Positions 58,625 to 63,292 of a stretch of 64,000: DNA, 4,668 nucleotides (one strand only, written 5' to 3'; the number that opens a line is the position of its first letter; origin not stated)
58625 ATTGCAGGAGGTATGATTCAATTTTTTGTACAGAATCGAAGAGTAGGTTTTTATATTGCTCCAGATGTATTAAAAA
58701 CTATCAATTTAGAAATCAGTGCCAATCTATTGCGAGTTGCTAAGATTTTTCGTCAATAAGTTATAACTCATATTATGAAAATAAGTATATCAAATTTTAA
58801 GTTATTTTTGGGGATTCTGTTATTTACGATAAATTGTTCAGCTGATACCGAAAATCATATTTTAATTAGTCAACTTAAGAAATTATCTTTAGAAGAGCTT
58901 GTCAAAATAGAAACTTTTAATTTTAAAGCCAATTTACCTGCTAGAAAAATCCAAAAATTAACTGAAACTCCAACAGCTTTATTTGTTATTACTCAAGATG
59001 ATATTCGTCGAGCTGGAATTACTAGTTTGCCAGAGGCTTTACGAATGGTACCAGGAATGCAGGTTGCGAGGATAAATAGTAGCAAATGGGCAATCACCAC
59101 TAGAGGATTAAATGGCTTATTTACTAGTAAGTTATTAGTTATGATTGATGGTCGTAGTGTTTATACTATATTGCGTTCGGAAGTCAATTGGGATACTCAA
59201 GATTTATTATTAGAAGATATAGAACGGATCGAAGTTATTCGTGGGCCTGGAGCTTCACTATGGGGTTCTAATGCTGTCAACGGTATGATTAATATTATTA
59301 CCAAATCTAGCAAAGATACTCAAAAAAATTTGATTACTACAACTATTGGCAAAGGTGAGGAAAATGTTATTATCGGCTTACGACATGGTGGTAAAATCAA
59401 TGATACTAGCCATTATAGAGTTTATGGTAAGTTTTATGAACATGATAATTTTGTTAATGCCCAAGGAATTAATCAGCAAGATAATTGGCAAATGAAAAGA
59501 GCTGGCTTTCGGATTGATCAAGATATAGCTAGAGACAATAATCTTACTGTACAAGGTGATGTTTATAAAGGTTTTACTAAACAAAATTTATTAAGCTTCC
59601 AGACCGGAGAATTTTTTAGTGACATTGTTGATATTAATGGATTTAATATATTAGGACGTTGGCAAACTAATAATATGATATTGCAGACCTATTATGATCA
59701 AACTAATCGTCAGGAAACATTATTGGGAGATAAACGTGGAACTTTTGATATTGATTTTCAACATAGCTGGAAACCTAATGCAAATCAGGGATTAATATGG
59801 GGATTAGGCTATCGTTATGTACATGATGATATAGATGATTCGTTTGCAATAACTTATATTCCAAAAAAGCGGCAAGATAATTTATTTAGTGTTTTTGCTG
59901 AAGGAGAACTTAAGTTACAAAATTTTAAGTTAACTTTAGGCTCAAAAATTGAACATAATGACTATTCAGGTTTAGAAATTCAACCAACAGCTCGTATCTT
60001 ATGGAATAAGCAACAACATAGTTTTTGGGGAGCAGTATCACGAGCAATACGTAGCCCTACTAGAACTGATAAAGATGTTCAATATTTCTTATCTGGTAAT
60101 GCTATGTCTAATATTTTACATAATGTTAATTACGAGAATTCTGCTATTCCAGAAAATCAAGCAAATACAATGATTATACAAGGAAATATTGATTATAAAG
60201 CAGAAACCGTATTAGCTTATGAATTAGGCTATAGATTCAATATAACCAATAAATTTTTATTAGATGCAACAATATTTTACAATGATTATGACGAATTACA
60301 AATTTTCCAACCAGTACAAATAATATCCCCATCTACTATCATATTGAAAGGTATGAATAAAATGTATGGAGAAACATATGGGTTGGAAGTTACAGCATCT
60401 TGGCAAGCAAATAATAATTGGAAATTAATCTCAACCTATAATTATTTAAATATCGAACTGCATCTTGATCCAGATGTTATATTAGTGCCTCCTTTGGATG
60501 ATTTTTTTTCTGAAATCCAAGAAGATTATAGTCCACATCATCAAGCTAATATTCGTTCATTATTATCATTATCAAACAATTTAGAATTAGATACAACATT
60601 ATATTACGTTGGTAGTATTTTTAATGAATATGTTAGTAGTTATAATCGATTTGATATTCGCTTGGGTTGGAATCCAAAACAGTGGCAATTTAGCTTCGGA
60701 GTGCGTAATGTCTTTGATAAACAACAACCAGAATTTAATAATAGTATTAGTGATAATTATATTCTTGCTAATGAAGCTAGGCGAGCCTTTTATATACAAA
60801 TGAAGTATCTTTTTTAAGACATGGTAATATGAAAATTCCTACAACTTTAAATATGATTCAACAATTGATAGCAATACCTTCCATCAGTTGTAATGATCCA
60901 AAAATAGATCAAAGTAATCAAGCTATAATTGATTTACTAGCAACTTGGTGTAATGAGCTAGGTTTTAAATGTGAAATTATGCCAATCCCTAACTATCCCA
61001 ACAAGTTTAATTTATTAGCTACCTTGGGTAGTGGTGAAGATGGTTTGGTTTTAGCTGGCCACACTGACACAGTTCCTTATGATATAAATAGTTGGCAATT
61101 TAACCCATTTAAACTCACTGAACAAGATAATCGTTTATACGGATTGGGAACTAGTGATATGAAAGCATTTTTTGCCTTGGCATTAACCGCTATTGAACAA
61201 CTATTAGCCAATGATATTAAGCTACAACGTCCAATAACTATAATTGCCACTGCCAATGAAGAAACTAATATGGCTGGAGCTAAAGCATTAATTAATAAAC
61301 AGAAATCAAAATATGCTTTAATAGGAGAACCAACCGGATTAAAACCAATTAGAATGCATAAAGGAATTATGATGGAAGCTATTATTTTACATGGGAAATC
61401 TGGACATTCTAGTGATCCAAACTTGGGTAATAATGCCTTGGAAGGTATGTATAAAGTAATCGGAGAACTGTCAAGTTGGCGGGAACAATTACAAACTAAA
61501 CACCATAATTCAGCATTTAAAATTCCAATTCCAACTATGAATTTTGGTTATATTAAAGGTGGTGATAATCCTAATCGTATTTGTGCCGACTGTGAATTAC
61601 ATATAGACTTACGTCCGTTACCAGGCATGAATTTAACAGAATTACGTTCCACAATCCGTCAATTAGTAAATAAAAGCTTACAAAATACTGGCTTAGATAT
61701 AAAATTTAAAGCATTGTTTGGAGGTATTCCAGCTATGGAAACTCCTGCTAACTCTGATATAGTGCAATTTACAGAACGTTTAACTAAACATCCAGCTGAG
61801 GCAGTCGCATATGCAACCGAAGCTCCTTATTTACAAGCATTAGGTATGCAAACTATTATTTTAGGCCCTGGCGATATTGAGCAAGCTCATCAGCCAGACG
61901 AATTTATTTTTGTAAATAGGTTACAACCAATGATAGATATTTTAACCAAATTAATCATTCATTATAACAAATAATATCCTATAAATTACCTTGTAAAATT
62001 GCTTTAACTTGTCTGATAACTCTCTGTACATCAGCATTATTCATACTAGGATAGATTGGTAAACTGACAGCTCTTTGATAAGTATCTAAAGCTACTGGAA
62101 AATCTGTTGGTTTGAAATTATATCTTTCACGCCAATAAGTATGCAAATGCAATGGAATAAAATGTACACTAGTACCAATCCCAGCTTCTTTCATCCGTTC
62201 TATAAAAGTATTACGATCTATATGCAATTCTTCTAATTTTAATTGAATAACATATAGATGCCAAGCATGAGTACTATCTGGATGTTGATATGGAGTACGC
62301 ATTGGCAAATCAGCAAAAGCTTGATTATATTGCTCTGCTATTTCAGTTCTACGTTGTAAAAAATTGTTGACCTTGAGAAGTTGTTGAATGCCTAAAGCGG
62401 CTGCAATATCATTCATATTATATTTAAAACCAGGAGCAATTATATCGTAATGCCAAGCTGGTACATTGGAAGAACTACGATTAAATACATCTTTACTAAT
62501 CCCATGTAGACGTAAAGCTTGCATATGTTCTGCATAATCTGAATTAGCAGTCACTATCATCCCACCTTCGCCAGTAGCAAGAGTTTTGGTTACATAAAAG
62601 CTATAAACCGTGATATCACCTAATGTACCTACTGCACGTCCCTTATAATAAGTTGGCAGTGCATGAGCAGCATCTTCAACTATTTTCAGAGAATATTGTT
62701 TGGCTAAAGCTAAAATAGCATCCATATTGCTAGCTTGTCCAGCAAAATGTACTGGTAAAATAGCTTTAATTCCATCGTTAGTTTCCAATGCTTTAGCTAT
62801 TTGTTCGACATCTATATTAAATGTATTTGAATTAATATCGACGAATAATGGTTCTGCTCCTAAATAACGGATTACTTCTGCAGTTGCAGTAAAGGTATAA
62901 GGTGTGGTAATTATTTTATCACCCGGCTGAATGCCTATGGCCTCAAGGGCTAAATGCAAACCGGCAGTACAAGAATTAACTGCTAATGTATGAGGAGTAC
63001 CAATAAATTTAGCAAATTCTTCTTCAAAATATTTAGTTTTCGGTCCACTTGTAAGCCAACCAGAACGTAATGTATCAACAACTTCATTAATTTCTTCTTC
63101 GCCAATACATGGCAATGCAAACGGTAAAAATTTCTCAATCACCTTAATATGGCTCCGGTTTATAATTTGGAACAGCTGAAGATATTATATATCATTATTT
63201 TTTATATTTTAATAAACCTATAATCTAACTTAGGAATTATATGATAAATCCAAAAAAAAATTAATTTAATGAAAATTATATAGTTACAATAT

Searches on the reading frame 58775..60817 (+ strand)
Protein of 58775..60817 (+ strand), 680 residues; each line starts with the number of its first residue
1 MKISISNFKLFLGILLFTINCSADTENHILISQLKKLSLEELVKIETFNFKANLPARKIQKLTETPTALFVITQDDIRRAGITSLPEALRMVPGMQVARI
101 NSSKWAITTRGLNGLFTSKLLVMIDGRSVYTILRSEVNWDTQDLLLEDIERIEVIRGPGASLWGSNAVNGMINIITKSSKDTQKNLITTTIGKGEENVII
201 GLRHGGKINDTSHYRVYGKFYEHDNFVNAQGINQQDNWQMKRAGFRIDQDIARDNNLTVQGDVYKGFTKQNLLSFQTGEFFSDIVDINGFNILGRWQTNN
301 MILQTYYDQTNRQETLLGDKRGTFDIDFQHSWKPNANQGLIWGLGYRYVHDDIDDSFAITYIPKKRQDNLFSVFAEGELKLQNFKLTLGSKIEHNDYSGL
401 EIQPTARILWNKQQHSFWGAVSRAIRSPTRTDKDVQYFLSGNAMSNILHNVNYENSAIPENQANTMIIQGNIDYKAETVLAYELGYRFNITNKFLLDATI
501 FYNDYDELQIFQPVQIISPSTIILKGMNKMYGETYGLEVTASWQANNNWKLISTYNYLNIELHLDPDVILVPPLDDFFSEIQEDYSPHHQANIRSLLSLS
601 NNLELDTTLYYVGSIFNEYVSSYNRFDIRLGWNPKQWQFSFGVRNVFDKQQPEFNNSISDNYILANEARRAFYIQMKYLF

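Call 41: search_protein_families(library=pfam, proteins=[window:58775-60817:+])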
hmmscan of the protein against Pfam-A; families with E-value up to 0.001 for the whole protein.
window:58775-60817:+ (680 aa): 1 family
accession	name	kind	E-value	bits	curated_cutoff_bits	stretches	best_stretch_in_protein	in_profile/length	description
PF07715.20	Plug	-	3.7e-21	76.1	23.9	1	62-170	2-106/107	TonB-dependent Receptor Plug Domain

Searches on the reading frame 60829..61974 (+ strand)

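Call 41: search_protein_families(library=pfam, proteins=[window:60829-61974:+])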
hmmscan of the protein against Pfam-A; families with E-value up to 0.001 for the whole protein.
window:60829-61974:+ (381 aa): 3 families
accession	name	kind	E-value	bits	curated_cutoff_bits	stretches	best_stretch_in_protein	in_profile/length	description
PF01546.33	Peptidase_M20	-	1.8e-35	123.2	24.6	1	75-377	2-205/206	Peptidase family M20/M25/M40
PF07687.19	M20_dimer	-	2.6e-22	79.2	21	1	176-285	2-104/107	Peptidase dimerisation domain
PF04389.22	Peptidase_M28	-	2.5e-06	27.8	21.3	1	61-160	1-84/193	Peptidase family M28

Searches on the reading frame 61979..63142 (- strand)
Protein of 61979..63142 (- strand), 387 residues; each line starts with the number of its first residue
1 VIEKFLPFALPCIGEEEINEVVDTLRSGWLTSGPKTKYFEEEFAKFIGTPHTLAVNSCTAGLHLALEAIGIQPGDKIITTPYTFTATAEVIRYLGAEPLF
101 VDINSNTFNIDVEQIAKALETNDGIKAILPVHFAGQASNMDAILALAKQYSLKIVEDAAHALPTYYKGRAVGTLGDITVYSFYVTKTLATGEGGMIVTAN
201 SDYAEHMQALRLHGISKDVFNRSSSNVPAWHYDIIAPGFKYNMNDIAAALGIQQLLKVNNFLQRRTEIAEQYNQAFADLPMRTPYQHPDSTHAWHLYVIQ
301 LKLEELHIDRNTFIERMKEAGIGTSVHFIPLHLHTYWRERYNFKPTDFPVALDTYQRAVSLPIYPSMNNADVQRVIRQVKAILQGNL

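Call 64: find_encoding_contigs(protein=window:61979-63142:-, flank=10000, max_places=2)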
Protein window:61979-63142:- (387 aa): 1 contig read that carries it; 1 place shown.
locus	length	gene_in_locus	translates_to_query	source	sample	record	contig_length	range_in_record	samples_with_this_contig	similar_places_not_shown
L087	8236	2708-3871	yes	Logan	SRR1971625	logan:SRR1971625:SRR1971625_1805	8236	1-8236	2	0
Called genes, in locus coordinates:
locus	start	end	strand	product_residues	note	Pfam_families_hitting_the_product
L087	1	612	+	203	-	?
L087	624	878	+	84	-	PF07578:LAB_N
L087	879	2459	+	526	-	PF13231:PMT_2 (weak)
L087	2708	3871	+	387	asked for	PF00155:Aminotran_1_2, PF01041:DegT_DnrJ_EryC1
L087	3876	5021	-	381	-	PF04389:Peptidase_M28 (weak), PF01546:Peptidase_M20, PF07687:M20_dimer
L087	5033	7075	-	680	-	PF07715:Plug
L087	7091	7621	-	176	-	PF13689:DUF4154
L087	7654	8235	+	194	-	?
